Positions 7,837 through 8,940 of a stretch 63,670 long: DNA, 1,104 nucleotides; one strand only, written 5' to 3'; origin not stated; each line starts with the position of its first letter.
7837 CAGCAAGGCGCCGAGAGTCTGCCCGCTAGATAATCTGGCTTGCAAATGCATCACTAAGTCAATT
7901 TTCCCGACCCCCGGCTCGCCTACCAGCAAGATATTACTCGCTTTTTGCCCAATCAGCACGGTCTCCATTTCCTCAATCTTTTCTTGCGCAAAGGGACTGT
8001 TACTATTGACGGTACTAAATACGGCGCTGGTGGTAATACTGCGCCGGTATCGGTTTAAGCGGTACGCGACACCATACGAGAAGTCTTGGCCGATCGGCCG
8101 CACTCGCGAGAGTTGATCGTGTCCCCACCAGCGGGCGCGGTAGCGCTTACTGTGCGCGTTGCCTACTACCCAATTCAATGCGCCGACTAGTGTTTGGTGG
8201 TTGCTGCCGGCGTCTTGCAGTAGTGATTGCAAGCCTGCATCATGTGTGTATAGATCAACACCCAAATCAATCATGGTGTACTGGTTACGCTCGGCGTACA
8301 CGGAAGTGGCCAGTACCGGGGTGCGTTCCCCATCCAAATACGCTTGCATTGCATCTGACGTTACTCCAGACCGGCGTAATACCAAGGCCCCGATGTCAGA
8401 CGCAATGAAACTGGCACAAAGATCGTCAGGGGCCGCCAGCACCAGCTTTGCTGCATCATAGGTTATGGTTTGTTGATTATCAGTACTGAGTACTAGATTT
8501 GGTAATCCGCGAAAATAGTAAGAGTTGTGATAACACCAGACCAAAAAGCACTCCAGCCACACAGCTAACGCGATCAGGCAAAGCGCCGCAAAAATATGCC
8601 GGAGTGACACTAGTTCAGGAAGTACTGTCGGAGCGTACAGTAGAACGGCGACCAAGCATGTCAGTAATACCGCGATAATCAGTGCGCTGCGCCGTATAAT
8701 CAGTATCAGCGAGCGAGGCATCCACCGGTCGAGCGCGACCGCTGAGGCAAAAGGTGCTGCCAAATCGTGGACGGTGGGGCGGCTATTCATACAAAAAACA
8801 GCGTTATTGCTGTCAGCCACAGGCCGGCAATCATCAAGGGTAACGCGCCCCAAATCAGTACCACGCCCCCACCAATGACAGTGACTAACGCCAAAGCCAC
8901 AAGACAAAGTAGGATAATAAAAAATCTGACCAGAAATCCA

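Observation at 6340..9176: Membrane-tethered Clp AAA+ ATPase without pore-loop aromatics, M-domain or ClpP-docking loop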

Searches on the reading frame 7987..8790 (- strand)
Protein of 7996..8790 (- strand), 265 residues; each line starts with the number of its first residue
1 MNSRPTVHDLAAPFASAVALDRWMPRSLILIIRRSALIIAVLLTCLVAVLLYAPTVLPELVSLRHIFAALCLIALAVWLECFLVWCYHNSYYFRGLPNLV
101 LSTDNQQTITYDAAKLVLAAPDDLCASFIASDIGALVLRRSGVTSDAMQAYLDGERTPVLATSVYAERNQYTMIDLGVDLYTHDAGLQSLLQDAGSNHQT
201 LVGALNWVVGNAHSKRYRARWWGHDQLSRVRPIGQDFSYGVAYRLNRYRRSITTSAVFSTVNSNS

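Call 14: search_protein_representatives(protein=window:7996-8790:-)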
Query: 265 residues. Proteins with E-value up to 0.001 (for the whole library): 267; up to 1e-10: 144; up to 1e-30: 2. The best 150 are listed.
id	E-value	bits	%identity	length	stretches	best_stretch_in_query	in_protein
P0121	9.3e-44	166.1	39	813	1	6-264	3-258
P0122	1.2e-41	159.2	34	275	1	11-262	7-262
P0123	4.8e-30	121.2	31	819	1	36-263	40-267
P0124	1.9e-29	119.2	33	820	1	33-261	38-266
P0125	4.9e-29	117.9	30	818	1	13-262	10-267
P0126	1.3e-28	116.5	29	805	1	10-253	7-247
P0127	1.6e-28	116.1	33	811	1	10-261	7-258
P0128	2.9e-28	115.3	32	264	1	15-264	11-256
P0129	4.9e-28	114.6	31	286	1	37-257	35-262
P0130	2.7e-27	112.1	33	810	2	57-253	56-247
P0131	3.2e-26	108.6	33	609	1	62-264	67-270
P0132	6.0e-26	107.7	31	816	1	14-264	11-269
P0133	1.3e-25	106.6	32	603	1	11-254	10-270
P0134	1.5e-25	106.4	28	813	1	6-260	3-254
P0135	2.8e-25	105.5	31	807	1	19-256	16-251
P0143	8.6e-22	94.1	30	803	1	15-255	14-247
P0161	1.4e-17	80.3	30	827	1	13-260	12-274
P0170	3.3e-16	75.8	29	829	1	13-259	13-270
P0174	5.4e-16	75.1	27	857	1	71-260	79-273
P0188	4.2e-15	72.2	27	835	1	61-259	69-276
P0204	4.9e-14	68.7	31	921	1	103-256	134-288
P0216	3.5e-13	65.9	24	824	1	14-264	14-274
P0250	1.7e-11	60.4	22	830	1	51-264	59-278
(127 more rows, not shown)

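Call 26: find_related_loci(query=A3, collection=genome_contigs, flank=8000)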
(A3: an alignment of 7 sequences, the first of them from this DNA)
Query A3 (268 aa) in genome_contigs; peptide patterns used: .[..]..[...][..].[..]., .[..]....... (x = any residue, [..] = any of these).
98 stretches matched a pattern; 28 encode a relative of the query (tblastn E <= 1e-3); 28 distinct loci.
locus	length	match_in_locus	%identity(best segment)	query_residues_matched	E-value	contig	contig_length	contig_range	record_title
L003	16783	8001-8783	39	6-268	7e-57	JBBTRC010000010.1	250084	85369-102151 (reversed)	MAG: Patescibacteria group bacterium isolate H41-bin044_1 H41_bin044_1_000000000010, whole genome shotgun sequence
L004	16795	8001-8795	38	6-268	1e-55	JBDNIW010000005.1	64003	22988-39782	MAG: Candidatus Paceibacterota bacterium isolate metabat2.26_sub.ELB k141_284530, whole genome shotgun sequence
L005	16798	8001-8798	36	5-268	7e-56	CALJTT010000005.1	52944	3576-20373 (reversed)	MAG: Candidatus Pacebacteria bacterium isolate R3_Bin_METABAT__89_1 genome assembly, contig: c_000000131344, whole genom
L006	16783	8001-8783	38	6-268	8e-55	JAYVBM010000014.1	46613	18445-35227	MAG: Candidatus Paceibacterota bacterium isolate GL28_UP_metabat_94 GL28_UP_metabat_94_13, whole genome shotgun sequence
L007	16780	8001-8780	38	6-268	2e-53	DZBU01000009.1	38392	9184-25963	MAG TPA_asm: Candidatus Elulimicrobium sp. isolate SulCav_PC08_66_47_31 SulCav_PC08-66_529_length_38392_cov_19.948848, w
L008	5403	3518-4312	36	2-268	2e-51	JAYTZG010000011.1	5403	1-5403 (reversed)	MAG: Candidatus Paceibacterota bacterium isolate GFS_6291 GFS_6291_10, whole genome shotgun sequence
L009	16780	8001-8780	36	6-268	5e-51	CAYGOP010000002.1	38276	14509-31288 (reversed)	MAG TPA_asm: uncultured Candidatus Saccharibacteria bacterium isolate ERP117304_co1_139 genome assembly, contig: NODE_11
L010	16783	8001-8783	37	6-268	7e-51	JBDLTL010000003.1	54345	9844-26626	MAG: Candidatus Parcubacteria bacterium isolate lewisrun_2019_sw_WHONDRS-S19S_0014_A_bin.41 scaffold_0000099, whole geno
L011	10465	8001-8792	35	3-268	1e-50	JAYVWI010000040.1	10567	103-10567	MAG: Candidatus Paceibacterota bacterium isolate GL82_DN_metabat_113 GL82_DN_metabat_113_39, whole genome shotgun sequen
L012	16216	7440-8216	35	7-268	4e-53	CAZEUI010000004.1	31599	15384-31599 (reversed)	MAG TPA_asm: uncultured Candidatus Saccharibacteria bacterium isolate binchicken_co53_23 genome assembly, contig: NODE_5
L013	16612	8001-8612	43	66-268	6e-50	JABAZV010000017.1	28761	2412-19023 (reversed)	MAG: Patescibacteria group bacterium isolate HE327_NSB044 NODE_2157_length_28761_cov_4.758726, whole genome shotgun sequ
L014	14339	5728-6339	41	66-268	8e-50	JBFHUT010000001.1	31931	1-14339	MAG: Candidatus Paceibacteria bacterium isolate Mix_sand09.2021.07.G.23 k141_2168672_length_31931_cov_13.6263, whole gen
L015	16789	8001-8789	38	6-268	2e-49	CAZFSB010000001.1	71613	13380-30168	MAG TPA_asm: uncultured Candidatus Saccharibacteria bacterium isolate SRP319275_co4_64 genome assembly, contig: NODE_192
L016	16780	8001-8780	34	6-268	9e-49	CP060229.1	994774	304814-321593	MAG: Candidatus Nomurabacteria bacterium isolate HK-STAS-PATE-25 chromosome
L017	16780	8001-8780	37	6-268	8e-49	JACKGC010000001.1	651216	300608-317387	MAG: Candidatus Nomurabacteria bacterium isolate HK-STAS-PATE-21 HK-STAS-PATE-21_1, whole genome shotgun sequence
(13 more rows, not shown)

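Call 28: find_encoding_contigs(protein=P0161, flank=6000, max_places=1)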
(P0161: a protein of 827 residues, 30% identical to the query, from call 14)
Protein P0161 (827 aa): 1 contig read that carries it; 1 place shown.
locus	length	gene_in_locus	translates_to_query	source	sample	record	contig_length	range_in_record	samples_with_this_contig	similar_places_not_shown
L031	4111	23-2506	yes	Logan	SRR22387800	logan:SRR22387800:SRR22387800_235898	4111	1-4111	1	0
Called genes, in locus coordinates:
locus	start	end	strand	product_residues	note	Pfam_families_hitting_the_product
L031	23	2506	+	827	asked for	PF00158:Sigma54_activat (weak), PF00004:AAA (weak), PF07724:AAA_2, PF07728:AAA_5 (weak), PF10431:ClpB_D2-small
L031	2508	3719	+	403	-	PF00266:Aminotran_5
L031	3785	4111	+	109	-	?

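Call 31: find_encoding_contigs(protein=P0170, flank=6000, max_places=2)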
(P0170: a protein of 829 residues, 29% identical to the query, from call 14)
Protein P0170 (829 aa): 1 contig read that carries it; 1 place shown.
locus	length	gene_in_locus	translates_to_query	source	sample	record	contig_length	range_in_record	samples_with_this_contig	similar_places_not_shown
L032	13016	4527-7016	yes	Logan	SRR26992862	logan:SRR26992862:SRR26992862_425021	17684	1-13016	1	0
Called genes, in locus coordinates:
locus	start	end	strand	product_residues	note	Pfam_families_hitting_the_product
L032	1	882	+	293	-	?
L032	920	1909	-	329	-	PF02481:DNA_processg_A, PF17782:WHD_DprA (weak)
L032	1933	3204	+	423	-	PF02403:Seryl_tRNA_N, PF00587:tRNA-synt_2b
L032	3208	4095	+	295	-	-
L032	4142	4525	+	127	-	-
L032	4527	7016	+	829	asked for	PF17871:AAA_lid_9 (faint), PF00158:Sigma54_activat (weak), PF07724:AAA_2, PF00004:AAA (weak), PF07728:AAA_5, PF10431:ClpB_D2-small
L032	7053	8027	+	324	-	PF01207:Dus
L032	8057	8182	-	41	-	-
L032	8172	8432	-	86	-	-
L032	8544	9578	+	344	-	PF05496:RuvB_N (weak), PF13177:DNA_pol3_delta2 (weak), PF13604:AAA_30 (faint), PF00004:AAA, PF13401:AAA_22 (faint), PF13177:DNA_pol3_delta2, PF12169:DNA_pol3_gamma3 (weak)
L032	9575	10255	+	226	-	PF00300:His_Phos_1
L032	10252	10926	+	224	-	PF00300:His_Phos_1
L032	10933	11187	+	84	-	PF26604:CBU_0592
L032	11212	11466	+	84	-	-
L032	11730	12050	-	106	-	-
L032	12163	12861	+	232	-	-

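Call 32: find_encoding_contigs(protein=P0250, flank=6000, max_places=2)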
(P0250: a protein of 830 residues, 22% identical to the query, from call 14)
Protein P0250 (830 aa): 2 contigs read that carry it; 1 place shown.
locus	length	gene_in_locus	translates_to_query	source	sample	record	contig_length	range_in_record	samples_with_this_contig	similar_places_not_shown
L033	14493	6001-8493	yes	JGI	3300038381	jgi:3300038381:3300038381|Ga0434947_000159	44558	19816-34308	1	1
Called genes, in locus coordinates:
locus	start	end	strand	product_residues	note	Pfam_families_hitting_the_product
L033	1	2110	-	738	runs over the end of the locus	PF01751:Toprim, PF01131:Topoisom_bac, PF01396:Zn_ribbon_Top1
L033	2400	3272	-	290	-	PF02481:DNA_processg_A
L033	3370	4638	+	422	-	PF02403:Seryl_tRNA_N, PF00587:tRNA-synt_2b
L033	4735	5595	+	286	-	-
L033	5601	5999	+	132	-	-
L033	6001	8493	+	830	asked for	PF00158:Sigma54_activat (faint), PF12775:AAA_7 (faint), PF13191:AAA_16 (faint), PF13401:AAA_22 (faint), PF00004:AAA, PF07724:AAA_2, PF07728:AAA_5, PF10431:ClpB_D2-small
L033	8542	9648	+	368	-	PF01207:Dus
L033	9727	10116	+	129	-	-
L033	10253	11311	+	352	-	PF05496:RuvB_N (weak), PF13177:DNA_pol3_delta2 (weak), PF00004:AAA, PF13177:DNA_pol3_delta2, PF12169:DNA_pol3_gamma3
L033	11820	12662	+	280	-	PF01149:Fapy_DNA_glyco, PF06831:H2TH, PF06827:zf-FPG_IleRS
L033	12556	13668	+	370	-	PF04015:DUF362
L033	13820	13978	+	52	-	PF04014:MazE_antitoxin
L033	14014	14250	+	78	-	-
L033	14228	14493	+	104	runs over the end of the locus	PF01906:YbjQ_1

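Call 36: list_cluster_members(proteins=[P0161, P0170, P0250, P0204, P0174, P0216, P0143, P0125, P0130, P0188])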
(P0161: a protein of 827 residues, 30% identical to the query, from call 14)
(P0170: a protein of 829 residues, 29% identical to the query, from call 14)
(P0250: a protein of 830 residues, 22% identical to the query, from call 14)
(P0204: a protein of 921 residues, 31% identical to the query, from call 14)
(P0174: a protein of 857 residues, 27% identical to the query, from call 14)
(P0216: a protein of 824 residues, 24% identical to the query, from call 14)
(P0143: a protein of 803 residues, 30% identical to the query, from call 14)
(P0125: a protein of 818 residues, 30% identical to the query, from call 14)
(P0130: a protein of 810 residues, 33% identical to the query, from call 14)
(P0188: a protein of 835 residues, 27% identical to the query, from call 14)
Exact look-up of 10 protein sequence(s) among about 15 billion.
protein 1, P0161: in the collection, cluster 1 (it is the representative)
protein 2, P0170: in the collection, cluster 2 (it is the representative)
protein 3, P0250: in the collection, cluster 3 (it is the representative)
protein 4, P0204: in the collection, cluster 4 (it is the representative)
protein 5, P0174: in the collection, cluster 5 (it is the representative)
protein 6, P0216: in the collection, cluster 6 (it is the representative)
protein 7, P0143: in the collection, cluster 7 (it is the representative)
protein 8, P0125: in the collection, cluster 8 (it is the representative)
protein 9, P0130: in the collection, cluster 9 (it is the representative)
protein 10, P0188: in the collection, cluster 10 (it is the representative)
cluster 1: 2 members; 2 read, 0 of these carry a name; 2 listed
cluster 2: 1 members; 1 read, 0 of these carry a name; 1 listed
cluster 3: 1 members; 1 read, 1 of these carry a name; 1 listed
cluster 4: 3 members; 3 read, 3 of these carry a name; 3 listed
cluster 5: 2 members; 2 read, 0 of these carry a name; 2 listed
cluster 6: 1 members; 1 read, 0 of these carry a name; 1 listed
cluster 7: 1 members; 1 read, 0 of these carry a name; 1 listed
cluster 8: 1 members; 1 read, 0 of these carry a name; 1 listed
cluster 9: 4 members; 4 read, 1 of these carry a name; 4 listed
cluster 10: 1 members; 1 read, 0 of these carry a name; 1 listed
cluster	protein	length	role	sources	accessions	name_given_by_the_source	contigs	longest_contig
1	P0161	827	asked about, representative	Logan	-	-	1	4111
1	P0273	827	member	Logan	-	-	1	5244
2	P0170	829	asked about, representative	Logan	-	-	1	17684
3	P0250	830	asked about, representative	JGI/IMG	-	ATP-dependent Clp protease ATP-binding subunit ClpC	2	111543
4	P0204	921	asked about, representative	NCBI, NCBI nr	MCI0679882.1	ATP-dependent Clp protease ATP-binding subunit, partial [bacterium] | ATP-dependent Clp protease ATP-binding subunit [bacterium]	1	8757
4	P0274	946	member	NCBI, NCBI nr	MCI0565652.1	ATP-dependent Clp protease ATP-binding subunit [bacterium]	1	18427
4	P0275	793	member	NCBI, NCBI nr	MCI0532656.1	ATP-dependent Clp protease ATP-binding subunit, partial [bacterium] | ATP-dependent Clp protease ATP-binding subunit [bacterium]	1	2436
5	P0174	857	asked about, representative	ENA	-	-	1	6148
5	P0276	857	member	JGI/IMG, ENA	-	-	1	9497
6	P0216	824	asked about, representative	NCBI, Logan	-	-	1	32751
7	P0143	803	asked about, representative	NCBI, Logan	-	-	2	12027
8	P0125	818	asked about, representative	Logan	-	-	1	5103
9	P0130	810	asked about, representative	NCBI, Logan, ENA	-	-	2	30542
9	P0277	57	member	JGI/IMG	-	hypothetical protein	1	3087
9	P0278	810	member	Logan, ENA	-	-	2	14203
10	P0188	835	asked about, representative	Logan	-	-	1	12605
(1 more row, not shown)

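Call 42: find_encoding_contigs(protein=P0216, flank=6000, max_places=1)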
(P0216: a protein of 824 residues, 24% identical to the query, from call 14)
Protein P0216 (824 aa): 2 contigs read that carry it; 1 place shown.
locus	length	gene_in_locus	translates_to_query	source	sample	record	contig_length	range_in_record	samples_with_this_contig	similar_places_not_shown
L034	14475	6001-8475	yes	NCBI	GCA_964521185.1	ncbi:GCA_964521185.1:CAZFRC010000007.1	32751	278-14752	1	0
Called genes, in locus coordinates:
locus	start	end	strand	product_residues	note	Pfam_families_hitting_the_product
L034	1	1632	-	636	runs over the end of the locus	?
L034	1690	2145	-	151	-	PF22769:DCD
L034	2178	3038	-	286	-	PF02481:DNA_processg_A, PF17782:WHD_DprA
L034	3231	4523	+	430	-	PF02403:Seryl_tRNA_N, PF00587:tRNA-synt_2b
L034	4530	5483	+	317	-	-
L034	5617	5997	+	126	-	-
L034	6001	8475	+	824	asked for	PF17871:AAA_lid_9 (weak), PF07724:AAA_2, PF00004:AAA (weak), PF07728:AAA_5, PF10431:ClpB_D2-small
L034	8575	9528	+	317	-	PF01207:Dus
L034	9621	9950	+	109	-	-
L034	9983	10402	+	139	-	-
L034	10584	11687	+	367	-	PF13177:DNA_pol3_delta2 (weak), PF00004:AAA, PF13401:AAA_22 (faint), PF12169:DNA_pol3_gamma3 (faint), PF13177:DNA_pol3_delta2, PF22608:DNAX_ATPase_lid (faint)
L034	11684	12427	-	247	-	-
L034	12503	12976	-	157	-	PF07508:Recombinase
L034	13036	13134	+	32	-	-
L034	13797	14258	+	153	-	PF01230:HIT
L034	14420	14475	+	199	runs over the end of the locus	-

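Call 43: find_encoding_contigs(protein=P0130, flank=6000, max_places=1)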
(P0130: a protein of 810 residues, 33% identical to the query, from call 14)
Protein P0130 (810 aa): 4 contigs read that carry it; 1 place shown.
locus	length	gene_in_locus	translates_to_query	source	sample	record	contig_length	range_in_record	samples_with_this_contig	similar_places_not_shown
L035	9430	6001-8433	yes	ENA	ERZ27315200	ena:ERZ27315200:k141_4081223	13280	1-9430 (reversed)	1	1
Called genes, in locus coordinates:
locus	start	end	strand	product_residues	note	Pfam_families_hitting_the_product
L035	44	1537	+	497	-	PF01743:PolyA_pol, PF12627:PolyA_pol_RNAbd, PF01966:HD, PF13735:tRNA_NucTran2_2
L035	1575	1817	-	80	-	-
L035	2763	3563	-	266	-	PF03372:Exo_endo_phos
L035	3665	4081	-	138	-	-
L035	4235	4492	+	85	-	-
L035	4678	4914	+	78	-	-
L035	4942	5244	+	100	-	PF00313:CSD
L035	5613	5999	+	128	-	-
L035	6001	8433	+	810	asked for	PF17871:AAA_lid_9, PF00158:Sigma54_activat (weak), PF00004:AAA (weak), PF07724:AAA_2, PF07728:AAA_5, PF10431:ClpB_D2-small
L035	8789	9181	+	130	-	PF09685:MamF_MmsF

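Call 44: find_encoding_contigs(protein=P0188, flank=6000, max_places=1)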
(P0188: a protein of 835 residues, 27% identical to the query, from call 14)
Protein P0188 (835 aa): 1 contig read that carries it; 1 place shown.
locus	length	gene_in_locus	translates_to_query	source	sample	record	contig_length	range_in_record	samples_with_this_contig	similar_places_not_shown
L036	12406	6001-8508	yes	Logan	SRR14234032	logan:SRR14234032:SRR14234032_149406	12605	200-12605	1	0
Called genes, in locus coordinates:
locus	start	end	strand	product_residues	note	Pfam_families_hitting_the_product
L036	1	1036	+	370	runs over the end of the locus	PF07907:YibE_F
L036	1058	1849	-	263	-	PF00950:ABC-3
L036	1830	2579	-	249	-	PF00005:ABC_tran, PF13304:AAA_21 (weak)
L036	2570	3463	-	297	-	PF01297:ZnuA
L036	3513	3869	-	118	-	PF01475:FUR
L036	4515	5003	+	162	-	PF00466:Ribosomal_L10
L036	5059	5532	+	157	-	PF16320:Ribosomal_L12_N, PF00542:Ribosomal_L12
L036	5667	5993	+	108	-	-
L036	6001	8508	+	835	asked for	PF07724:AAA_2, PF00004:AAA (weak), PF07728:AAA_5 (weak), PF10431:ClpB_D2-small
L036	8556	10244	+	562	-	PF04300:FBA, PF13205:Big_5, PF01471:PG_binding_1 (weak)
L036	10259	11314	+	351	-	PF05496:RuvB_N (weak), PF13177:DNA_pol3_delta2 (weak), PF00004:AAA, PF13177:DNA_pol3_delta2, PF22608:DNAX_ATPase_lid (weak), PF12169:DNA_pol3_gamma3 (weak)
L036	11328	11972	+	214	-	PF00702:Hydrolase (weak)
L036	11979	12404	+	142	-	?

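Call 48: predict_structure(alignment_id=A2)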
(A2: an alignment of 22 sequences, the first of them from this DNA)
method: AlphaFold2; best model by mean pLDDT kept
length: 268 residues; sequences in the alignment: 22
mean_pLDDT: 84.4   pTM: 0.74
mean pLDDT of the five models: 84.4, 83.9, 83.6, 82.4, 79.8
residues with pLDDT >= 90: 184; 70-90: 25; 50-70: 20; < 50: 39
segments of 3 or more residues with pLDDT < 50: 99-102, 232-253, 256-262
pLDDT, mean of each block of 10 residues (from residue 1): 89 94 93 97 97 95 96 97 91 67 72 96 97 97 98 96 94 96 97 97 96 85 54 45 41 47 48
secondary structure, 60 per line:
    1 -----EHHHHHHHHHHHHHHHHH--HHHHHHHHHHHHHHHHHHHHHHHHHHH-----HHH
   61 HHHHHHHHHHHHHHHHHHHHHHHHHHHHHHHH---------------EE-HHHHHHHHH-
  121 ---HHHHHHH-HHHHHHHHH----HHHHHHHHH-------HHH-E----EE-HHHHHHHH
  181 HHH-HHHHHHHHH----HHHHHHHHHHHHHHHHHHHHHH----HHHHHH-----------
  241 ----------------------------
elements in order: H7-23 H26-52 H58-92 H111-119 H124-130 H132-140 H145-153 H173-183 H185-193 H198-219 H224-229
